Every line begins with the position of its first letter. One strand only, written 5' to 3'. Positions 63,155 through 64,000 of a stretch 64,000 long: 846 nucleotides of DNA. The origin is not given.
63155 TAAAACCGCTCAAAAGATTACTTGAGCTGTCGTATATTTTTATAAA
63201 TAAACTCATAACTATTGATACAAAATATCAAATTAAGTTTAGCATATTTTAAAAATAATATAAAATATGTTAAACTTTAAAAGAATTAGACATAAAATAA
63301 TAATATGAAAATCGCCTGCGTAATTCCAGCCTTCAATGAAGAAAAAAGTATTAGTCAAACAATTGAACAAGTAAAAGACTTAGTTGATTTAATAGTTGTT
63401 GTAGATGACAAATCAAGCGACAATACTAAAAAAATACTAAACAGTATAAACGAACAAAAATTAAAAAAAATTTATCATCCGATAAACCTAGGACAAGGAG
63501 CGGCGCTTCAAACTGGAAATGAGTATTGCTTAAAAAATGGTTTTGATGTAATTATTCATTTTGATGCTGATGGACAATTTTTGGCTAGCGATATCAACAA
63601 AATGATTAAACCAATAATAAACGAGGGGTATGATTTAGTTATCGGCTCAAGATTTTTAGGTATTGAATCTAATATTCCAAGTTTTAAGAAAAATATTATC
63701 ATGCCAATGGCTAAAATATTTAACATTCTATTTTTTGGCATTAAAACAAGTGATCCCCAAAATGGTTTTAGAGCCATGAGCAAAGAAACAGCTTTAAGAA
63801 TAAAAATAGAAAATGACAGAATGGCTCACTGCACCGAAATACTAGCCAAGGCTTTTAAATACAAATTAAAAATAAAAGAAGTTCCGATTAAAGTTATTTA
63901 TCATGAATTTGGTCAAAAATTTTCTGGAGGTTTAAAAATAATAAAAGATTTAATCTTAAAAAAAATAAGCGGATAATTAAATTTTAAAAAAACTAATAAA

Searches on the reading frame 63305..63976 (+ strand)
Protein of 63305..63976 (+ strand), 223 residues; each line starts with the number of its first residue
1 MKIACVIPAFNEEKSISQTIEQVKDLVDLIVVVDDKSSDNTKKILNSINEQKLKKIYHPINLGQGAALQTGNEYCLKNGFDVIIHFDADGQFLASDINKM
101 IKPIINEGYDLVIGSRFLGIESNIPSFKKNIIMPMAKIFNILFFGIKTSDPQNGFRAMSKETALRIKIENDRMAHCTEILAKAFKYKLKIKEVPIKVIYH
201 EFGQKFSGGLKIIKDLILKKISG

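Call 43: search_protein_families(library=pfam, proteins=[window:63305-63976:+], max_evalue=0.01)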
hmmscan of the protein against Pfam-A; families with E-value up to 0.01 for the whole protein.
window:63305-63976:+ (223 aa): 3 families
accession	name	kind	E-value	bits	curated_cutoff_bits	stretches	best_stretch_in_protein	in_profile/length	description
PF00535.33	Glycos_transf_2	-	8e-26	91.4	23.3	1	6-161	3-162/168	Glycosyl transferase family 2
PF10111.15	Glyco_tranf_2_2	-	4.3e-05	23.6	27.3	1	5-102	2-104/276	Glycosyltransferase like family 2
PF13704.12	Glyco_tranf_2_4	-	0.0001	23.1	27.5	1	11-90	2-82/98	Glycosyl transferase family 2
